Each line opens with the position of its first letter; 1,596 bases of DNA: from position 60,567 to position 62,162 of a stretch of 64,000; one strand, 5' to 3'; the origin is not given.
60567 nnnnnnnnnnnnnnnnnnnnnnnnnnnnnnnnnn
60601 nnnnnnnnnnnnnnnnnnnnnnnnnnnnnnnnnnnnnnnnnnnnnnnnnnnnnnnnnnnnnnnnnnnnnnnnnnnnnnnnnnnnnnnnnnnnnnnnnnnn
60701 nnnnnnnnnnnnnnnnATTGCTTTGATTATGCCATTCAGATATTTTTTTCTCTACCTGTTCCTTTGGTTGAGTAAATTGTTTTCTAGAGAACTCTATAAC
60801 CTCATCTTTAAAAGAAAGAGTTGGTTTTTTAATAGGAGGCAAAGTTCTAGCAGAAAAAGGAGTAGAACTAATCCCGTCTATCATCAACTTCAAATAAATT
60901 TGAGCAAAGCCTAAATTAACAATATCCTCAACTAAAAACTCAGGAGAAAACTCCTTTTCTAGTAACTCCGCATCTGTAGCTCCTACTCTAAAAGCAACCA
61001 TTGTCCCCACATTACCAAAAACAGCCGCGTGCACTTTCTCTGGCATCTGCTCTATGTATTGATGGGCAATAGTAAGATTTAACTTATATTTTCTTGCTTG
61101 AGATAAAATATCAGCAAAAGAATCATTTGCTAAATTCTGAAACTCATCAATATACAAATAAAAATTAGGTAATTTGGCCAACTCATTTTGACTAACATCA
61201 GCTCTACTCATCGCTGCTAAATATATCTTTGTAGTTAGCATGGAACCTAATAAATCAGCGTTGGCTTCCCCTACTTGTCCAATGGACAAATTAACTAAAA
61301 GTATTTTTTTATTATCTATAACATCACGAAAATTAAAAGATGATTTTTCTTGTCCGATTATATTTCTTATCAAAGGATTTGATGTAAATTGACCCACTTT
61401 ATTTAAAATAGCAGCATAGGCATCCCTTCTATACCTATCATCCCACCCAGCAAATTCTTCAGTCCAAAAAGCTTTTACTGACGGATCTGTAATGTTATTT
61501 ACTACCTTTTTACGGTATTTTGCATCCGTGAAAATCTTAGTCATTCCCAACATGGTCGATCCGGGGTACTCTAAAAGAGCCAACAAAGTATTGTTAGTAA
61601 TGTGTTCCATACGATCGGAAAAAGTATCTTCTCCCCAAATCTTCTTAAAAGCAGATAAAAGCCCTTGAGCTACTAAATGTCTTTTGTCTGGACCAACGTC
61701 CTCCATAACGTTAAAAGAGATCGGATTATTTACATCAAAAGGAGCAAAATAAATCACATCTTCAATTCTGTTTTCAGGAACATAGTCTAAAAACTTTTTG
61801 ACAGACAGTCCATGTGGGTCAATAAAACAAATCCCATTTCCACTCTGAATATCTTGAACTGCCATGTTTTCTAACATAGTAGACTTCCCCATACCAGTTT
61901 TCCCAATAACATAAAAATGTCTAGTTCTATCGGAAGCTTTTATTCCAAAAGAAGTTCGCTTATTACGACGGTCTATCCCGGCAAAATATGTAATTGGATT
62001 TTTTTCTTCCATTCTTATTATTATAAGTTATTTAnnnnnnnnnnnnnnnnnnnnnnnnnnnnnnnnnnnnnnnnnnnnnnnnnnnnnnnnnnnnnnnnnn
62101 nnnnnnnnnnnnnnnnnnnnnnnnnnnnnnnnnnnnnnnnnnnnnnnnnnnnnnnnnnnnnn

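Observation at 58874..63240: Secreted LTD+PKD protein next to a VirD4/HerA-type ATPase and a DUF4015-like protein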

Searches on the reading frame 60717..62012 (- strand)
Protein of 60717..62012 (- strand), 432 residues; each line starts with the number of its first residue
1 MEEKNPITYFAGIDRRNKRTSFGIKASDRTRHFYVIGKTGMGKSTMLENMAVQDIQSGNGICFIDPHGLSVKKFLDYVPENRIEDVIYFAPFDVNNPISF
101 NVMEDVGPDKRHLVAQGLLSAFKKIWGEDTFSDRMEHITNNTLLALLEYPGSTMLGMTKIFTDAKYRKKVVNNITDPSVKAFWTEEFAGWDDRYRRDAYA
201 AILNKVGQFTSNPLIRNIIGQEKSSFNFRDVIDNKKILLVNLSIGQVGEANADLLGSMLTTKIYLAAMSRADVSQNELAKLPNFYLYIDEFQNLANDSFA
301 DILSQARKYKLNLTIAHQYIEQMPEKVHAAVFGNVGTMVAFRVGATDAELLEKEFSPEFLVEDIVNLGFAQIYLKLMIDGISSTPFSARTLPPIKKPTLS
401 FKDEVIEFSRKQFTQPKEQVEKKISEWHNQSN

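Call 42: search_protein_representatives(protein=window:60717-62012:-)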
Query: 432 residues. Proteins with E-value up to 0.001 (for the whole library): 21262; up to 1e-10: 13947; up to 1e-30: 5646. The best 150 are listed.
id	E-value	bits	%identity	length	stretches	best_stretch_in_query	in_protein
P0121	1.3e-192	657.4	69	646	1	3-425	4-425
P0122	9.4e-190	648.0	66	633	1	3-429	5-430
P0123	1.0e-188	644.6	68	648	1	2-429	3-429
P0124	1.7e-188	643.9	67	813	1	6-430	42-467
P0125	3.9e-186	636.1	67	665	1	3-429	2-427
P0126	2.9e-184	629.9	65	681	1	4-430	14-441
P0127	2.0e-182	623.8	63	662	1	1-429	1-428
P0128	5.1e-182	622.5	65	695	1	6-431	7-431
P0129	1.1e-181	621.4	64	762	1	5-429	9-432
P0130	5.0e-176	602.8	63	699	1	5-428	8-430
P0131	5.9e-176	602.6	63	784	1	2-425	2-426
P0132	2.4e-175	600.5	61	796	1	6-428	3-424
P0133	1.1e-174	598.4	63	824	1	6-429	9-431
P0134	4.1e-174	596.5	61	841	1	4-428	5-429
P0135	1.4e-173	594.8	61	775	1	4-429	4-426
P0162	1.1e-147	509.5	55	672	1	10-428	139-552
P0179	1.8e-138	479.1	51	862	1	6-427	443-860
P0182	3.1e-137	475.0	52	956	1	6-428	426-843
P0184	6.2e-137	474.0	53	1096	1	4-431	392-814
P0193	2.5e-133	462.2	52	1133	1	6-425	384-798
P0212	1.3e-127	443.3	49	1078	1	13-426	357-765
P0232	2.9e-121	422.4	37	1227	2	12-390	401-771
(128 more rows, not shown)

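Call 44: search_protein_families(library=pfam, proteins=[P0182, P0184, P0193, P0179, P0232, P0162], max_evalue=0.01)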
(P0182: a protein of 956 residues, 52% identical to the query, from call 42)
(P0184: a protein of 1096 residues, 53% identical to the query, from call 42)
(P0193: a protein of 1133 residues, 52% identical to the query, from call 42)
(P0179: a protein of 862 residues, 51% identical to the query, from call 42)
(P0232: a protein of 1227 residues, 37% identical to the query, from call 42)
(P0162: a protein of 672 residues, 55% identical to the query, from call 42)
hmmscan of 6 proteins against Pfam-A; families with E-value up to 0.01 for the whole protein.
P0182 (956 aa): 4 families
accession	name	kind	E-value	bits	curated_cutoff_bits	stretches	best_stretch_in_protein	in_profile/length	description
PF10412.15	TrwB_AAD_bind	-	7.4e-11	42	20.5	1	447-759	12-310/387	Type IV secretion-system coupling protein DNA-binding domain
PF12696.13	TraG-D_C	-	3.5e-05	24.2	22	1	701-766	3-71/126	TraM recognition site of TraD and TraG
PF01935.23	DUF87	-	6e-05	23.7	23.2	1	451-666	24-206/220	Helicase HerA, central domain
PF02534.20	T4SS-DNA_transf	-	7.3e-05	22.2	20.1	0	440-527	42-118/468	Type IV secretory system Conjugative DNA transfer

P0184 (1096 aa): 5 families
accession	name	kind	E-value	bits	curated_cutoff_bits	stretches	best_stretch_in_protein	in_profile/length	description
PF10412.15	TrwB_AAD_bind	-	2.5e-11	43.6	20.5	1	414-727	11-310/387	Type IV secretion-system coupling protein DNA-binding domain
PF02534.20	T4SS-DNA_transf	-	2.8e-07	30.2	20.1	1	610-709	248-346/468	Type IV secretory system Conjugative DNA transfer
PF12696.13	TraG-D_C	-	3.8e-05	24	22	1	670-728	4-67/126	TraM recognition site of TraD and TraG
PF01935.23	DUF87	-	0.00023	21.8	23.2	1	406-502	10-101/220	Helicase HerA, central domain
PF13401.12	AAA_22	-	0.0085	16.8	27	0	418-445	5-32/130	AAA domain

P0193 (1133 aa): 8 families
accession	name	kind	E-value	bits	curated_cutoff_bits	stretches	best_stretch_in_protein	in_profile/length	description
PF02534.20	T4SS-DNA_transf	-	2.6e-08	33.6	20.1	1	543-700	191-347/468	Type IV secretory system Conjugative DNA transfer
PF10412.15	TrwB_AAD_bind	-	3.8e-08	33.1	20.5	1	408-699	15-288/387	Type IV secretion-system coupling protein DNA-binding domain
PF01935.23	DUF87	-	2.8e-05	24.7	23.2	1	408-457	23-69/220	Helicase HerA, central domain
PF12696.13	TraG-D_C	-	3.3e-05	24.3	22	1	659-717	3-66/126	TraM recognition site of TraD and TraG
PF25199.1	nSTAND_NTPase5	-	0.00027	21.2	34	1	406-485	39-120/145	Novel STAND NTPase 5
PF13401.12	AAA_22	-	0.00029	21.6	27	0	407-445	4-42/130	AAA domain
PF00005.33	ABC_tran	-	0.0033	18.5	25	0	408-446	11-46/137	ABC transporter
PF13555.12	AAA_29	-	0.0087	16.2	27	0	406-426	20-40/61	P-loop containing region of AAA domain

P0179 (862 aa): 7 families
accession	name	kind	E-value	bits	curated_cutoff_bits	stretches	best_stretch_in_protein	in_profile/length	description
PF10412.15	TrwB_AAD_bind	-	2.3e-09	37.1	20.5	1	465-778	13-312/387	Type IV secretion-system coupling protein DNA-binding domain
PF01935.23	DUF87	-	5.1e-07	30.4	23.2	1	467-680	23-203/220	Helicase HerA, central domain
PF12696.13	TraG-D_C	-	2.4e-05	24.7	22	1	720-778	5-68/126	TraM recognition site of TraD and TraG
PF13401.12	AAA_22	-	0.0001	23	27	0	466-488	4-26/130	AAA domain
PF02534.20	T4SS-DNA_transf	-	0.00033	20.1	20.1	0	453-566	38-139/468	Type IV secretory system Conjugative DNA transfer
PF20720.3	nSTAND3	-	0.0037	17.4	27.2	0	465-495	15-45/155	Novel STAND NTPase 3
PF01580.24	FtsK_SpoIIIE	-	0.0038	17.2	24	1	463-494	37-66/221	FtsK/SpoIIIE family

P0232 (1227 aa): 15 families
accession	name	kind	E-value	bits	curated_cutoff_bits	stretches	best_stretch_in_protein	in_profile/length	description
PF10412.15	TrwB_AAD_bind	-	1.2e-18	67.7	20.5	1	413-735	8-318/387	Type IV secretion-system coupling protein DNA-binding domain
PF12696.13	TraG-D_C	-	8.8e-13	48.7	22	2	665-732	1-70/126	TraM recognition site of TraD and TraG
PF01935.23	DUF87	-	1.3e-08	35.7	23.2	1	410-461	12-65/220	Helicase HerA, central domain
PF13191.12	AAA_16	-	2.6e-07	31.7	32.6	1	417-482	21-88/167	AAA ATPase domain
PF13401.12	AAA_22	-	2.6e-07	31.4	27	0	421-449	6-34/130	AAA domain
PF02534.20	T4SS-DNA_transf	-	5.5e-07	29.2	20.1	1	653-735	289-377/468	Type IV secretory system Conjugative DNA transfer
PF25199.1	nSTAND_NTPase5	-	2.1e-05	24.8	34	1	414-501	35-124/145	Novel STAND NTPase 5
PF13555.12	AAA_29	-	9.2e-05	22.6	27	0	421-437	22-39/61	P-loop containing region of AAA domain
PF01580.24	FtsK_SpoIIIE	-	0.0003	20.7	24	0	408-442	27-61/221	FtsK/SpoIIIE family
PF03308.22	MeaB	-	0.00042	19.8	23.1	0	425-454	38-67/273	Methylmalonyl Co-A mutase-associated GTPase MeaB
PF03193.22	RsgA_GTPase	-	0.00064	20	30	0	414-443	100-129/174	RsgA GTPase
PF00005.33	ABC_tran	-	0.00067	20.7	25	0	422-457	13-46/137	ABC transporter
PF20703.3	nSTAND1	-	0.0018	18.4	27.1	0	421-446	34-59/379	Novel STAND NTPase 1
PF05872.18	HerA_C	-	0.0053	15.9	22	0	408-461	9-62/502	Helicase HerA-like C-terminal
PF20720.3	nSTAND3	-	0.0062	16.7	27.2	0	422-454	19-51/155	Novel STAND NTPase 3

P0162 (672 aa): 5 families
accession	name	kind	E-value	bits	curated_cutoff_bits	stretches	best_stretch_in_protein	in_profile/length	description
PF10412.15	TrwB_AAD_bind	-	8.4e-12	45.1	20.5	1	156-470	12-312/387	Type IV secretion-system coupling protein DNA-binding domain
PF01935.23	DUF87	-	9.2e-07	29.6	23.2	1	159-374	23-205/220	Helicase HerA, central domain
PF02534.20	T4SS-DNA_transf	-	1.4e-06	27.9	20.1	1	138-237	31-119/468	Type IV secretory system Conjugative DNA transfer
PF12696.13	TraG-D_C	-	0.00013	22.3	22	1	411-476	4-72/126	TraM recognition site of TraD and TraG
PF13401.12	AAA_22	-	0.0016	19.2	27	0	158-179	4-25/130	AAA domain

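Call 50: find_encoding_contigs(protein=P0182, flank=8000, max_places=3)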
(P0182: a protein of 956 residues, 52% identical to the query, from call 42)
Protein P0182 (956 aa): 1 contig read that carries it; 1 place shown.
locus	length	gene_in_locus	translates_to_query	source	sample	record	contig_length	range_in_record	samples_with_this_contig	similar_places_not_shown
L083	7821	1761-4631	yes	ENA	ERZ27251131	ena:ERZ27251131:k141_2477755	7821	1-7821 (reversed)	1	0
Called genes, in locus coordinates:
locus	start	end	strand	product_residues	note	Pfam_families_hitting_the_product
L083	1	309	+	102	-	?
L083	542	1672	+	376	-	PF04545:Sigma70_r4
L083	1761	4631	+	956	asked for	PF26449:DUF8128, PF10412:TrwB_AAD_bind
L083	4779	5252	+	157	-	-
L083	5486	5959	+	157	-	-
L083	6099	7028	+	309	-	PF01551:Peptidase_M23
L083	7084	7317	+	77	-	-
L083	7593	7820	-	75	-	?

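Call 51: list_cluster_members(proteins=[P0182, P0184, P0193, P0179, P0212, P0232, P0162])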
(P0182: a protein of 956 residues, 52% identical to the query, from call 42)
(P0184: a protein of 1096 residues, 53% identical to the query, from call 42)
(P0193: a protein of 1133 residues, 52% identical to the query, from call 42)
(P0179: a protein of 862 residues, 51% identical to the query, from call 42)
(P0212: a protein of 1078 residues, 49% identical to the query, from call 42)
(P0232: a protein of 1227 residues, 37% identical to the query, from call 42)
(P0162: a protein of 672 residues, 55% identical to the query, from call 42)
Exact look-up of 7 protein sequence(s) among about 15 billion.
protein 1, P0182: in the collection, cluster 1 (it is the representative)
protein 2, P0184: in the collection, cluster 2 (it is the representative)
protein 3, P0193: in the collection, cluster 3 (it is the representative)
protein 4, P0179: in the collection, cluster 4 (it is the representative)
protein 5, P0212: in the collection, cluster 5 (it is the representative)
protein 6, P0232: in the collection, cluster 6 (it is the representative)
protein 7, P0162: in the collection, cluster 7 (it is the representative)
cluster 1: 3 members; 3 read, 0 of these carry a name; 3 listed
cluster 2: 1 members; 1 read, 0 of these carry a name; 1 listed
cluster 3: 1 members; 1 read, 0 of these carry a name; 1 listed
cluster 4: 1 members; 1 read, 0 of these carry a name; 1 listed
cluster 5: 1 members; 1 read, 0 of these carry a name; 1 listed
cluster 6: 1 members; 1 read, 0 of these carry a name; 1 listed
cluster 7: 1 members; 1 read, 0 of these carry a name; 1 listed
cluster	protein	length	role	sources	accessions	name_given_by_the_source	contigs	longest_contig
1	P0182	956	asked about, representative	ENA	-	-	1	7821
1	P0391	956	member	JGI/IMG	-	-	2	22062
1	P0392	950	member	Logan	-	-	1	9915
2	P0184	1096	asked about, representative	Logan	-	-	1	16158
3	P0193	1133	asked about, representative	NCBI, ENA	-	-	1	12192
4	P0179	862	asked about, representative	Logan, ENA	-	-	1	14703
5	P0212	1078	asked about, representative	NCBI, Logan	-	-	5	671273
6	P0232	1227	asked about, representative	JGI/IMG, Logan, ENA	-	-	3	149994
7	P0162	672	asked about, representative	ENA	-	-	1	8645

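Call 52: find_encoding_contigs(protein=P0212, flank=10000, max_places=2)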
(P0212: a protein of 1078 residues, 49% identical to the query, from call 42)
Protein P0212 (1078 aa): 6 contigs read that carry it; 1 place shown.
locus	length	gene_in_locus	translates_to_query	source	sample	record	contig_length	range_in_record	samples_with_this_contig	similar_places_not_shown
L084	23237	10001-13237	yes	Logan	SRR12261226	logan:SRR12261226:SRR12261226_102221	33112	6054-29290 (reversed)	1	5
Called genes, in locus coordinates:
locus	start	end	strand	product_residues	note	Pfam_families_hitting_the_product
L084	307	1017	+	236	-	-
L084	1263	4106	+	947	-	-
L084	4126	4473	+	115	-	PF18908:DUF5663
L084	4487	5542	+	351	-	-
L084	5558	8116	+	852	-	PF26449:DUF8128, PF02534:T4SS-DNA_transf (faint)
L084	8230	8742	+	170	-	-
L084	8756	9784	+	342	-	PF04545:Sigma70_r4, PF05066:HARE-HTH (faint)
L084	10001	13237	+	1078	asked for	PF26449:DUF8128, PF10412:TrwB_AAD_bind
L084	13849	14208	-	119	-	PF06947:DUF1290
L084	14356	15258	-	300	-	PF02355:SecD_SecF_C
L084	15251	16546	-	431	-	PF21760:SecD_1st, PF22599:SecDF_P1_head, PF00873:ACR_tran (weak), PF03176:MMPL, PF02355:SecD_SecF_C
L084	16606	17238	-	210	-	-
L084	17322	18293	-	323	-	PF01479:S4 (weak), PF00849:PseudoU_synth_2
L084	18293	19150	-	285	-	PF03065:Glyco_hydro_57 (faint), PF01522:Polysacc_deac_1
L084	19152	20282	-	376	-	PF02646:RmuC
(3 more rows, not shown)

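Call 53: find_encoding_contigs(protein=P0232, flank=10000, max_places=2)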
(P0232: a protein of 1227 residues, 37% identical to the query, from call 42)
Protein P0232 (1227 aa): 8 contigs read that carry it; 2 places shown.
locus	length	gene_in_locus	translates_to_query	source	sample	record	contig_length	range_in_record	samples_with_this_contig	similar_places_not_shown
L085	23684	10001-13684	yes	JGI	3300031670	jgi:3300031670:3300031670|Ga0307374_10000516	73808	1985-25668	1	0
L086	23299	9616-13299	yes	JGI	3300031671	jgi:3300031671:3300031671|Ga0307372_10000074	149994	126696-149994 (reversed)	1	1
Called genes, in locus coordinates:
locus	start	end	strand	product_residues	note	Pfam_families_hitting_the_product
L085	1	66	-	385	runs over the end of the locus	PF12704:MacB_PCD, PF02687:FtsX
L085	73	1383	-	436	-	PF02687:FtsX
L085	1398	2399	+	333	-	-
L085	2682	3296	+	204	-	PF12307:DUF3631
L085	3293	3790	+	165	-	-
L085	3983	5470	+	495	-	PF20619:DUF6804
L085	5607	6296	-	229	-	PF01610:DDE_Tnp_ISL3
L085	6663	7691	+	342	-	PF00589:Phage_integrase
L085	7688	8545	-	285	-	-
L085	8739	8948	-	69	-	PF12728:HTH_17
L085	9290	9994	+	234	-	-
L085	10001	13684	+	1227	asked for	PF26449:DUF8128 (faint), PF01935:DUF87 (faint), PF02534:T4SS-DNA_transf (faint), PF10412:TrwB_AAD_bind, PF13401:AAA_22 (faint), PF12696:TraG-D_C (weak)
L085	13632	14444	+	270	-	PF13814:Replic_Relax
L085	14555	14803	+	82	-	-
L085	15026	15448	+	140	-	-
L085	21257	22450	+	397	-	PF10412:TrwB_AAD_bind, PF01935:DUF87 (weak)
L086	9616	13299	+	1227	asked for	PF26449:DUF8128 (faint), PF01935:DUF87 (faint), PF02534:T4SS-DNA_transf (faint), PF10412:TrwB_AAD_bind, PF13401:AAA_22 (faint), PF12696:TraG-D_C (weak)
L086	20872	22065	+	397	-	PF10412:TrwB_AAD_bind, PF01935:DUF87 (weak)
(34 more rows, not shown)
